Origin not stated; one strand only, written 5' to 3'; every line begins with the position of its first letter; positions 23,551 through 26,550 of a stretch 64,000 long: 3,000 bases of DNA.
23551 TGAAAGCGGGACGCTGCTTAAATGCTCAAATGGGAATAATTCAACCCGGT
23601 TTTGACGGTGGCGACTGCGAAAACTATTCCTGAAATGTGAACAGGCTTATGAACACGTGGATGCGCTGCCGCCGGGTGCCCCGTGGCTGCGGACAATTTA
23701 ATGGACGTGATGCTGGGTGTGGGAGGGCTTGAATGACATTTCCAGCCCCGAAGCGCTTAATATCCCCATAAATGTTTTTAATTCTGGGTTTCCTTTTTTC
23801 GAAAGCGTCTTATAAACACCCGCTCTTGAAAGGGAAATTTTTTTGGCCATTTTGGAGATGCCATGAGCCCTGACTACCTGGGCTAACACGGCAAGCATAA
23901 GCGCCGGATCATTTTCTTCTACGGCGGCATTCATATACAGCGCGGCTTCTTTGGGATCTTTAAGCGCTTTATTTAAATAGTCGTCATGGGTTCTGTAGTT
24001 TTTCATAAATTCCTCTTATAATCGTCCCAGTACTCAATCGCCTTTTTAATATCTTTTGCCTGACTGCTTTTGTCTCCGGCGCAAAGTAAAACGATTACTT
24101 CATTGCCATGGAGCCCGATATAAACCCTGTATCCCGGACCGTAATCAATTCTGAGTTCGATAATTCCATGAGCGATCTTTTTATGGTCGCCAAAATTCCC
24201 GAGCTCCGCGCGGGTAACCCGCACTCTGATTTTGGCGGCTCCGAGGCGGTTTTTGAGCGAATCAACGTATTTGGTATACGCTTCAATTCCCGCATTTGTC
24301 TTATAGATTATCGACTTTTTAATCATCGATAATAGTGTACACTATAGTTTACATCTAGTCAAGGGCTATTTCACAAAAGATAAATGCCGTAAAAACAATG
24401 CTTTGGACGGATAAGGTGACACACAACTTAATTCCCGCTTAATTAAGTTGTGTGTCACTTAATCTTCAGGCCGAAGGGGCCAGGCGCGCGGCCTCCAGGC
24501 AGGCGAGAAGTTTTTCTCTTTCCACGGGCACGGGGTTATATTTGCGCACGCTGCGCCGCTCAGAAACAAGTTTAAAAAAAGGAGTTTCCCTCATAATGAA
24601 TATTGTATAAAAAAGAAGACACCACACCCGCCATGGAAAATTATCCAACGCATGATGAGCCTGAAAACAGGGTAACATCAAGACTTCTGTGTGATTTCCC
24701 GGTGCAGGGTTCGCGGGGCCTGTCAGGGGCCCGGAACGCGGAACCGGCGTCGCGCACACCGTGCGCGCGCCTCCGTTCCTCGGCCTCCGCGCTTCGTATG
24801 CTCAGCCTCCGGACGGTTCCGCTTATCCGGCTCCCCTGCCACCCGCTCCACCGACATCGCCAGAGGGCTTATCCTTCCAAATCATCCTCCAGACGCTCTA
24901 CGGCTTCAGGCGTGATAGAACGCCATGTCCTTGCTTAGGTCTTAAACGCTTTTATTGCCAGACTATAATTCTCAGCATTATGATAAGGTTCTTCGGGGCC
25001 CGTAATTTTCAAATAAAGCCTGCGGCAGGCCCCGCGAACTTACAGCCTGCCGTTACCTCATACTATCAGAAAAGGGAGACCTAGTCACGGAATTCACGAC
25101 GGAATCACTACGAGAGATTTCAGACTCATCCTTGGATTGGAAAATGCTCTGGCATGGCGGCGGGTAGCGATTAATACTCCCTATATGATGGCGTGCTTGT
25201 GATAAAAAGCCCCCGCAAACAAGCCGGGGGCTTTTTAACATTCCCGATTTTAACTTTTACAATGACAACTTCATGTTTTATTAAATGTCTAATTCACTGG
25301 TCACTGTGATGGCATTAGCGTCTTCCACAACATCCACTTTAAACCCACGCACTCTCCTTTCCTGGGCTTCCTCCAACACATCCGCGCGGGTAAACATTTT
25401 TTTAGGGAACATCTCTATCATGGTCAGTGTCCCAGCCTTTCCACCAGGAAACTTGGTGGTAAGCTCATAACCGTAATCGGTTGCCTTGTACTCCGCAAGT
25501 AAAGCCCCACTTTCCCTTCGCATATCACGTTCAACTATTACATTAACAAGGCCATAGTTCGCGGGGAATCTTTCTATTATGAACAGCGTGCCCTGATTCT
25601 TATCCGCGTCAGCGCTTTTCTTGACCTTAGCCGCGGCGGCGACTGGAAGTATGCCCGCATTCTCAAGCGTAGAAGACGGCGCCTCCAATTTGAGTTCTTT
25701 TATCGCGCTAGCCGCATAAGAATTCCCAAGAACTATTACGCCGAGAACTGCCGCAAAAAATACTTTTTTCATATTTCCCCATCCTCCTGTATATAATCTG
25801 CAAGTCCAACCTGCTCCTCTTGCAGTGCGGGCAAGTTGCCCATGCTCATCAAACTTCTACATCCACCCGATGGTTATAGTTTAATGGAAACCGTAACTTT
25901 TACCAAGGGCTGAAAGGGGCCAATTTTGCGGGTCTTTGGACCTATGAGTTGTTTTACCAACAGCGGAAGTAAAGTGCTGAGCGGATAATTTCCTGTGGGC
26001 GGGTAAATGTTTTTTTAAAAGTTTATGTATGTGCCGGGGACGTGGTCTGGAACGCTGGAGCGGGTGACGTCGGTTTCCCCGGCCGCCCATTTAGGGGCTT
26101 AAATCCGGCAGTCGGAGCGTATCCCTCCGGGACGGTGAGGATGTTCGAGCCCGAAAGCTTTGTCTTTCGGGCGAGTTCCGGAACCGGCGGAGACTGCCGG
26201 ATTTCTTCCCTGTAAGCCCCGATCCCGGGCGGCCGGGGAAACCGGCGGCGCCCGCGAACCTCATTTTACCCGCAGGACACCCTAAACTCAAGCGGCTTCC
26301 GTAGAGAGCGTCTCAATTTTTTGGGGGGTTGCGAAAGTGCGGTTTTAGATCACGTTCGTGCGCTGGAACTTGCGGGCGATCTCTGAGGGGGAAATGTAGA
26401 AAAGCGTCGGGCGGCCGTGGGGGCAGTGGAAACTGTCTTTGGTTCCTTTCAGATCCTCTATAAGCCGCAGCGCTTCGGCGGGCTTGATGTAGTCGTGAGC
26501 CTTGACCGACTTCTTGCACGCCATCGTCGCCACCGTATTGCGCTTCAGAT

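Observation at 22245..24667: Two identical 1,111-bp higBA cassettes stacked in the 5' end of a nitroreductase gene, each bringing a replacement promoter and gene start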

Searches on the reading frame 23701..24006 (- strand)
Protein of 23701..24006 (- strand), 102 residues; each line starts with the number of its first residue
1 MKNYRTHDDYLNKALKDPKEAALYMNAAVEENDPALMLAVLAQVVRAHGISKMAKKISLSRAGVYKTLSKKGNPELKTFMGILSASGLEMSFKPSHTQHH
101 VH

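Call 9: search_protein_families(library=pfam, proteins=[window:23701-24006:-], max_evalue=0.01)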
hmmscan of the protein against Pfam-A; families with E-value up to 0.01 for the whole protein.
seq(102 aa): 1 family
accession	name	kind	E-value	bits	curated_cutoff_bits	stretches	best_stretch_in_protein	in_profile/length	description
PF21716.3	dnstrm_HI1420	-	4.4e-16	59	27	1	13-92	9-88/90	Probable addiction module antidote protein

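Call 60: search_protein_families(library=ncbifam, proteins=[window:23701-24006:-], max_evalue=0.001)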
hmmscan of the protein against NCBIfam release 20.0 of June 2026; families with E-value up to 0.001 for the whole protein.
seq(102 aa): 2 families
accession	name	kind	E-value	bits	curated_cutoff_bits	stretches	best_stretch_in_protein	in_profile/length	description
TIGR02684.1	dnstrm_HI1420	hypoth_equivalog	5e-19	68.3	53.7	1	13-92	9-88/89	addiction module antidote protein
NF048016.1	antoxin_DhiA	equivalog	1.5e-05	25.5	200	1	27-81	97-152/160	type II toxin-antitoxin system antitoxin DhiA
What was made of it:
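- Checked: The antitoxin (22587-22895 and 23698-24006) matches TIGR02684 at 68.3 bits against a cutoff of 53.7, and also PF21716 (calls 9, 60).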

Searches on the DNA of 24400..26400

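Call 42: search_rna_families(source=window, start=24400, end=26400, threshold=evalue, max_evalue=1)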
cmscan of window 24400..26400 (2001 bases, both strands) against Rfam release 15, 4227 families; matches with E-value up to 1: 3.
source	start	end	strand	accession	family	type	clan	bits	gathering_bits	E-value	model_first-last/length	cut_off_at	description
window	25200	25294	-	RF00506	Thr_leader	Cis-reg; leader;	-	23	55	0.19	1-118/118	no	Threonine operon leader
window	25203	25329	-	RF02376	antisense_SR1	Gene; sRNA;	-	18.4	45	0.98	1-210/210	no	SR1 sRNA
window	25182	25239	+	RF02654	MicL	Gene; sRNA;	-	15.2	56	0.21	1-308/308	no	MicL sRNA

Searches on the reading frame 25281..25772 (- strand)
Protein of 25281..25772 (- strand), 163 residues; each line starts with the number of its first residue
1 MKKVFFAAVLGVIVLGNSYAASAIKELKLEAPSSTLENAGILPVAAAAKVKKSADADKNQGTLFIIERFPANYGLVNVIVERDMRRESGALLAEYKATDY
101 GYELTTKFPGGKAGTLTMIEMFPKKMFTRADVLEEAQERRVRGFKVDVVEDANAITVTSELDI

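Call 9: search_protein_families(library=pfam, proteins=[window:25284-25772:-], max_evalue=0.01)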
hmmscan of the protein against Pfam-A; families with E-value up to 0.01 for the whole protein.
seq(163 aa): 0 families

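Call 15: find_encoding_contigs(protein=window:25281-25772:-, flank=6000, max_places=10)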
Protein window:25281-25772:- (163 aa): 17 contigs read that carry it; 10 places shown.
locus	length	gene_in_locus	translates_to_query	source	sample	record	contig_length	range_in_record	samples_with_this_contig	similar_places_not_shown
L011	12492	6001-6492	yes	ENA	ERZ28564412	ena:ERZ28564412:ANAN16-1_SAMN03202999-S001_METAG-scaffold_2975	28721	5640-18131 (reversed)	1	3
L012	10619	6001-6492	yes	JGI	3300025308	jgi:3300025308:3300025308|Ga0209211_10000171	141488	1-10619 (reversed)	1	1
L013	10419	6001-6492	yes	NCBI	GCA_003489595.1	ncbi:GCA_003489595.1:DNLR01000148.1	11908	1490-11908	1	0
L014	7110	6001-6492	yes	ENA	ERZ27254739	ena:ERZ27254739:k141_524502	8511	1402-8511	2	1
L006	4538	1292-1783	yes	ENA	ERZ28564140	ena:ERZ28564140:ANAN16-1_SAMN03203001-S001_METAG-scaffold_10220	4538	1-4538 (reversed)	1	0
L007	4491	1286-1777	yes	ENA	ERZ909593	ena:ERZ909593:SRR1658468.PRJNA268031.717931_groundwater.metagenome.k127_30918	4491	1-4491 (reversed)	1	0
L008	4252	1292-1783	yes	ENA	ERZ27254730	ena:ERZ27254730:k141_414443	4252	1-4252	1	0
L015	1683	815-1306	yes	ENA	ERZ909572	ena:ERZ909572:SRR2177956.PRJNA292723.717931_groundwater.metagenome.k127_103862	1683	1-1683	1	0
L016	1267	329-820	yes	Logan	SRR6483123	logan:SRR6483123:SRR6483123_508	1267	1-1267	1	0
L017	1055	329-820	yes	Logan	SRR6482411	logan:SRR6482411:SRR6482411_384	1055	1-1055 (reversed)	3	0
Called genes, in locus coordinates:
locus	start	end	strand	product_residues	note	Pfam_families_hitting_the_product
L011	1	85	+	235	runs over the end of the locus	-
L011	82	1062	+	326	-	PF01207:Dus, PF01180:DHO_dh (faint), PF00977:His_biosynth (weak)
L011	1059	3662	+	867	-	PF01624:MutS_I, PF05188:MutS_II (weak), PF05192:MutS_III, PF05190:MutS_IV, PF00488:MutS_V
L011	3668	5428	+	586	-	PF02518:HATPase_c, PF13589:HATPase_c_3, PF01119:DNA_mis_repair, PF08676:MutL_C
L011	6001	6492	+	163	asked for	-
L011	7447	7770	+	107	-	-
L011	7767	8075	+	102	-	PF21716:dnstrm_HI1420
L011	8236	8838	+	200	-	PF00881:Nitroreductase, PF14512:TM1586_NiRdase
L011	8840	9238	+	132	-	-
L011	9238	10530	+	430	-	PF12890:DHOase, PF01979:Amidohydro_1, PF19799:DUF6282 (faint), PF07969:Amidohydro_3 (weak)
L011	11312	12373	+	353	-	PF01180:DHO_dh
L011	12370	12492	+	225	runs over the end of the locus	PF00215:OMPdecase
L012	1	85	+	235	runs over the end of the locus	-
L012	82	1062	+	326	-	PF01207:Dus, PF01180:DHO_dh (faint), PF00977:His_biosynth (weak)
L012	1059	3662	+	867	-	PF01624:MutS_I, PF05188:MutS_II (weak), PF05192:MutS_III, PF05190:MutS_IV, PF00488:MutS_V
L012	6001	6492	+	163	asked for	-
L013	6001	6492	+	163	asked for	-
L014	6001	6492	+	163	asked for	-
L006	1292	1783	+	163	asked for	-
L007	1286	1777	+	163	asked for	-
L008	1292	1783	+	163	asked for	-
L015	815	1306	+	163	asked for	-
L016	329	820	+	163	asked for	-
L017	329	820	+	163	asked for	-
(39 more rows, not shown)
